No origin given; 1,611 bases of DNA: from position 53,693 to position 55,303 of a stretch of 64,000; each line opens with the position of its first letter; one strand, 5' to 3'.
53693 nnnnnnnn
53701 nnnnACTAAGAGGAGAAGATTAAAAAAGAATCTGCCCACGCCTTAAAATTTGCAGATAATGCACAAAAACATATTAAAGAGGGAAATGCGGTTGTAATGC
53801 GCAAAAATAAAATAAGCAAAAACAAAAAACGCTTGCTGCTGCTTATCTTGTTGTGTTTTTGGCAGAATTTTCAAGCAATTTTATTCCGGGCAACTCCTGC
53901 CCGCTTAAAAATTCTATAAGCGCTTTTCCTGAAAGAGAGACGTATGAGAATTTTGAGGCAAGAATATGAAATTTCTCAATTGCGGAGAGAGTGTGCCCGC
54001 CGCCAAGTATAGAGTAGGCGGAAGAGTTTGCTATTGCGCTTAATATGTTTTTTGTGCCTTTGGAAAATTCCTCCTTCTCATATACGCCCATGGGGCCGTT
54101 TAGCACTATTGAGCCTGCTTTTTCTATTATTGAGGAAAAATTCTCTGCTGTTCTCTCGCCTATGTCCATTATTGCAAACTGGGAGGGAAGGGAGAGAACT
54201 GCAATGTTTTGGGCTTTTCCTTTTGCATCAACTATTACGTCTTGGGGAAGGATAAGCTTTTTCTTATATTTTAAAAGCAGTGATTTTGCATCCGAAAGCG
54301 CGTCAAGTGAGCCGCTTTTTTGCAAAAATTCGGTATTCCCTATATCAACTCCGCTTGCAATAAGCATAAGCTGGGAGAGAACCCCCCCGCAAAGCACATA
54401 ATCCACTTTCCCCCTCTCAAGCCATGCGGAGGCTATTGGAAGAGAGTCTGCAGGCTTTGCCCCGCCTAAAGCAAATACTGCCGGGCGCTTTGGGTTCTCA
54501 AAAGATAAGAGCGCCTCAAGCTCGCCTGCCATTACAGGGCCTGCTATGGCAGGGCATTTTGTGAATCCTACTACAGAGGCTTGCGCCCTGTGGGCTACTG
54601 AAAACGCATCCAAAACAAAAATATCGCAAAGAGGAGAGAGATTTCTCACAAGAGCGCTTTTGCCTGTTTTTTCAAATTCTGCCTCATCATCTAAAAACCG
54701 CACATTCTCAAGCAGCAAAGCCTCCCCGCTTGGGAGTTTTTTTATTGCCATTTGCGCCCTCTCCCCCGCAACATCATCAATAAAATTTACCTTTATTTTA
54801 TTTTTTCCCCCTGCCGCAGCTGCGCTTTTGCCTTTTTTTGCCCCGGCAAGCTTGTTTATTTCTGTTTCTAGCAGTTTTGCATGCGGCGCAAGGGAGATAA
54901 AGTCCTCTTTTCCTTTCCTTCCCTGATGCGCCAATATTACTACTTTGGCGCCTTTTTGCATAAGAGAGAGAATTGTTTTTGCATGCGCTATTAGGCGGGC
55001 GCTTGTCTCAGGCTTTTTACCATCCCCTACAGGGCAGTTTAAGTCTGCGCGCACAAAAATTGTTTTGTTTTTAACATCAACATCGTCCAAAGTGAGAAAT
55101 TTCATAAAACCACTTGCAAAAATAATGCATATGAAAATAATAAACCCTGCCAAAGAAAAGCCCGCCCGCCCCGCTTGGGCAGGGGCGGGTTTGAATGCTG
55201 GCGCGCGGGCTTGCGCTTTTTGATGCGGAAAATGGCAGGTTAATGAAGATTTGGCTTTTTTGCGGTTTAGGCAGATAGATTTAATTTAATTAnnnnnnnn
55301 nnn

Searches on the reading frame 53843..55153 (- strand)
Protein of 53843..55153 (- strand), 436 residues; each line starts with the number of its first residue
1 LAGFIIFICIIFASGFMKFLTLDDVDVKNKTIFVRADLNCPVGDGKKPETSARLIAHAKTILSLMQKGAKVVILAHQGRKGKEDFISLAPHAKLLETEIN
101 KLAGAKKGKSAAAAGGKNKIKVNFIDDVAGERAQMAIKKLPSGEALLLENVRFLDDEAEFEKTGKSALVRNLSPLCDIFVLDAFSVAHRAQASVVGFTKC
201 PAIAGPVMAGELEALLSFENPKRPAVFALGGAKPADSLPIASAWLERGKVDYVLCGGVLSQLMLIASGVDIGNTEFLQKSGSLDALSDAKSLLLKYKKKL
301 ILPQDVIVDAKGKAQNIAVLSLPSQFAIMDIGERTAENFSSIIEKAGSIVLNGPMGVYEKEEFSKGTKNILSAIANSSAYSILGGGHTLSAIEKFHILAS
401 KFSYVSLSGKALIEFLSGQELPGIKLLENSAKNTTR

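Call 4: search_protein_families(library=pfam, proteins=[window:53843-55153:-], max_evalue=0.1)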
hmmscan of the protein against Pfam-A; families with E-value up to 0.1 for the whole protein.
window:53843-55153:- (436 aa): 1 family
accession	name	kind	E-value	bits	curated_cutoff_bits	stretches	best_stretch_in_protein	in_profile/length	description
PF00162.24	PGK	-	7.6e-104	348.2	27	1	22-419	1-379/379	Phosphoglycerate kinase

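Call 5: search_protein_families(library=ncbifam, proteins=[window:53843-55153:-], max_evalue=0.1)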
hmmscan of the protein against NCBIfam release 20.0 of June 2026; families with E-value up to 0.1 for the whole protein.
window:53843-55153:- (436 aa): 1 family
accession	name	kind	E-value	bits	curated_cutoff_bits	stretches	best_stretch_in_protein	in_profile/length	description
NF010569.0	PRK13962.1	equivalog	1.8e-83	280.9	883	1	18-432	2-396/645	bifunctional phosphoglycerate kinase/triosephosphate isomerase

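Call 54: find_related_loci(query=window:53843-55153:-, collection=genome_contigs, flank=10000)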
Query window:53843-55153:- (436 aa) in genome_contigs; peptide patterns used: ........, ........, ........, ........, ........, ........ (x = any residue, [..] = any of these).
203 stretches matched a pattern; 23 encode a relative of the query (tblastn E <= 1e-3); 23 distinct loci.
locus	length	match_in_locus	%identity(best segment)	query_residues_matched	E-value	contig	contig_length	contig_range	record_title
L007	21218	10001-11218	47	15-431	2e-111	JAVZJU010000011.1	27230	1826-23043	MAG: Candidatus Bathyarchaeia archaeon isolate DRTY-6_201901_bins_99 DRTY-6_201901_bins_99_scaffold_11, whole genome sho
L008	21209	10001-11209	48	18-431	2e-111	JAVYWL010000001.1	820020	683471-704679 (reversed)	MAG: Candidatus Bathyarchaeia archaeon isolate DRTY-2_202007_bins_32 DRTY-2_202007_bins_32_scaffold_1, whole genome shot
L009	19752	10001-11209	48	18-431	8e-111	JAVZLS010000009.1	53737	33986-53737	MAG: Candidatus Bathyarchaeia archaeon isolate DRTY-6_201907_bins_66 DRTY-6_201907_bins_66_scaffold_9, whole genome shot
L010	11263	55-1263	48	18-431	5e-111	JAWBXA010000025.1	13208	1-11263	MAG: Candidatus Bathyarchaeia archaeon isolate JZ-1_201803_bins_76 JZ-1_201803_bins_76_scaffold_26, whole genome shotgun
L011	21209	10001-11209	48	18-431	1e-110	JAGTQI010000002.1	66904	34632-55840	MAG: Candidatus Bathyarchaeota archaeon isolate DGJ8_bin_44_34 DGJ8_bin_44_34_scaffold_125_curated, whole genome shotgun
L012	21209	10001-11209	48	18-431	2e-110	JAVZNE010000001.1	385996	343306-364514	MAG: Candidatus Bathyarchaeia archaeon isolate DRTY-6_201912_bins_43 DRTY-6_201912_bins_43_scaffold_1, whole genome shot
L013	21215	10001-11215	47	16-431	5e-104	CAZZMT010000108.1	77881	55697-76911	MAG TPA_asm: uncultured Candidatus Bathyarchaeia archaeon isolate binchicken_co25_93 genome assembly, contig: k141_16625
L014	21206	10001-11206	48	18-430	7e-111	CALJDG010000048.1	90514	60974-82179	MAG: uncultured archaeon isolate S1_Bin_MAXBIN__046_sub_1 genome assembly, contig: c_000000131404, whole genome shotgun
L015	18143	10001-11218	39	21-431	3e-82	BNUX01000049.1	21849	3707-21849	Spirochaetia bacterium MS499-42 DNA, sequence049, whole genome shotgun sequence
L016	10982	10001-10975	45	6-339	2e-77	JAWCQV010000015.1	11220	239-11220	MAG: Candidatus Bathyarchaeia archaeon isolate JZ-2_201907_bins_210 JZ-2_201907_bins_210_scaffold_15, whole genome shotg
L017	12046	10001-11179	37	18-428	5e-60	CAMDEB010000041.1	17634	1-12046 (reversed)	MAG: Rhodoplanes piscinae isolate MaH-09apr19-138 genome assembly, contig: MaH-09apr19-C7826, whole genome shotgun seque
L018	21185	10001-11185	34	16-428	7e-59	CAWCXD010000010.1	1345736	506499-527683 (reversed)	MAG: uncultured Alphaproteobacteria bacterium isolate MFD06742.bin.2.278 genome assembly, contig: contig_2023, whole gen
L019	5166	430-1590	32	21-428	2e-57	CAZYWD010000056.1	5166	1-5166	MAG TPA_asm: uncultured Muribaculaceae bacterium isolate SRP192927_co4_189 genome assembly, contig: NODE_45710_length_51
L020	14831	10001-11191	33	17-430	2e-57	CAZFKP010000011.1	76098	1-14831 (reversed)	MAG TPA_asm: uncultured Rickettsiales bacterium isolate SRP287051_co1_173 genome assembly, contig: NODE_713_length_76098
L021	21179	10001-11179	35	18-428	5e-57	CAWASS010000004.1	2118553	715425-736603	MAG: uncultured Alphaproteobacteria bacterium isolate MFD01213.bin.1.169 genome assembly, contig: contig_7688, whole gen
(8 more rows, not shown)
